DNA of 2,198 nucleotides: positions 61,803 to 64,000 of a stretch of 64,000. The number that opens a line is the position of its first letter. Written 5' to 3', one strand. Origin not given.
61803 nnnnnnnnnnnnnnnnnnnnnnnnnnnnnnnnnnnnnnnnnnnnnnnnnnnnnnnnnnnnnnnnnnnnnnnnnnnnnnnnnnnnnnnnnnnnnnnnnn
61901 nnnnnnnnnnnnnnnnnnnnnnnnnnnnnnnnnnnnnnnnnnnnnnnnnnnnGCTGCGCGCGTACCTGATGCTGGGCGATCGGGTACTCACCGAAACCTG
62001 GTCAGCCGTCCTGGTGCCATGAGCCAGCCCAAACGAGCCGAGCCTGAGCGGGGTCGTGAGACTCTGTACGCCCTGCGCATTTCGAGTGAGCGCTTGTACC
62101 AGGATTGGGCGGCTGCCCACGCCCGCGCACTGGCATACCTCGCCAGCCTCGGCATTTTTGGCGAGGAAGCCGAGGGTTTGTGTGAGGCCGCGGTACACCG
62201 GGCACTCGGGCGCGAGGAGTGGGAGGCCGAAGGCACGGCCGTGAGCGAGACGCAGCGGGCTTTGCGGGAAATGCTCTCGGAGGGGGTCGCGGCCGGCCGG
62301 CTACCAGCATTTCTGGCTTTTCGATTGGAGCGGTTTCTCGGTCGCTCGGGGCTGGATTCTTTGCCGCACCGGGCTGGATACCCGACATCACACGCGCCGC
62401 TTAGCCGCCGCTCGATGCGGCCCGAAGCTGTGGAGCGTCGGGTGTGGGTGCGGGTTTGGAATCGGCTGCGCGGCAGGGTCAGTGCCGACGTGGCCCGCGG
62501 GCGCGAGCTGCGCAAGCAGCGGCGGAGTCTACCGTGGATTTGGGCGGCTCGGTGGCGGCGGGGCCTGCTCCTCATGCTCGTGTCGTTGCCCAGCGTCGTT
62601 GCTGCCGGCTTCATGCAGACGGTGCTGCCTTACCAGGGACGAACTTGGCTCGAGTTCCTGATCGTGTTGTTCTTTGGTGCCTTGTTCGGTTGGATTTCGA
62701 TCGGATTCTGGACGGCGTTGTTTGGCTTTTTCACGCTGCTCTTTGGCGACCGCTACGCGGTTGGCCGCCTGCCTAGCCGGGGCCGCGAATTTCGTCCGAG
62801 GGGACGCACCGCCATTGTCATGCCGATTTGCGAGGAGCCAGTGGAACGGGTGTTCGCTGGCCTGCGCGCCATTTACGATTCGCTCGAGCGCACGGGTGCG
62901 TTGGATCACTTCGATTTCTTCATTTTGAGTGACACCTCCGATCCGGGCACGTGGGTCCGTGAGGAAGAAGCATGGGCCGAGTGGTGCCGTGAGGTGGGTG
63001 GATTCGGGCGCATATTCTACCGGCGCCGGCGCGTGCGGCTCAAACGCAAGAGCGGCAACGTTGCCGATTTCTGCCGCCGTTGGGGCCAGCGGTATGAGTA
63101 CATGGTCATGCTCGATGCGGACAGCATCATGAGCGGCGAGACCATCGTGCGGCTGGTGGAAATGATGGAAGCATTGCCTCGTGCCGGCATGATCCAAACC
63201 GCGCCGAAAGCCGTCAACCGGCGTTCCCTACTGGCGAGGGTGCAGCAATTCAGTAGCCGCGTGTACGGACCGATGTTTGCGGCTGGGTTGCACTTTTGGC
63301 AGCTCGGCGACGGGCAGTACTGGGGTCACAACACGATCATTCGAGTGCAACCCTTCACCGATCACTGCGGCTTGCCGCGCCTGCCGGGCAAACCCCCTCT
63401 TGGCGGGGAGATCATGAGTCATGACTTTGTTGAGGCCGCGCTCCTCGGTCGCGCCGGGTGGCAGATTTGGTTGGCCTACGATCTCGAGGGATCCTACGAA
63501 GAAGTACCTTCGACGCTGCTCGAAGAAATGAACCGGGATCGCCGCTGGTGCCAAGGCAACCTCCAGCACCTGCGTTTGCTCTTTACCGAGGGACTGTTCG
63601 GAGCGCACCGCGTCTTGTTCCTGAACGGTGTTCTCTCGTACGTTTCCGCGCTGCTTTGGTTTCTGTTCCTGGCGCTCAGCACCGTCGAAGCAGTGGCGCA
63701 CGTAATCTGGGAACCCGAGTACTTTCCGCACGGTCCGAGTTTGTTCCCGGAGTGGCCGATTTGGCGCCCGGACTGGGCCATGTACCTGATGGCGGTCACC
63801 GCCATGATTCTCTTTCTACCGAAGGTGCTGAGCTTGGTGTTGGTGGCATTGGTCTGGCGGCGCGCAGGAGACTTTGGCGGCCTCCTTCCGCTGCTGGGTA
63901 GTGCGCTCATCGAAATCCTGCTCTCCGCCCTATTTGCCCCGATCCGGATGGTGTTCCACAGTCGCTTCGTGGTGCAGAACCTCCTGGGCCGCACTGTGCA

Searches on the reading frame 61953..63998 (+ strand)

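Call 28: search_protein_families(library=pfam, proteins=[window:61953-63998:+], max_evalue=0.0001)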
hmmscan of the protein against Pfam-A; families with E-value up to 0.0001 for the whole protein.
window:61953-63998:+ (682 aa): 3 families
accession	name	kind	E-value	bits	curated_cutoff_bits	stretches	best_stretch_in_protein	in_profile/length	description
PF13632.12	Glyco_trans_2_3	-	4.8e-12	46.5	27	1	385-575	3-191/198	Glycosyl transferase family group 2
PF00535.33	Glycos_transf_2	-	5.6e-08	33.3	23.3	1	288-468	2-164/168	Glycosyl transferase family 2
PF13506.12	Glyco_transf_21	-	1.2e-06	28.5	21.7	1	359-532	11-172/174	Glycosyl transferase family 21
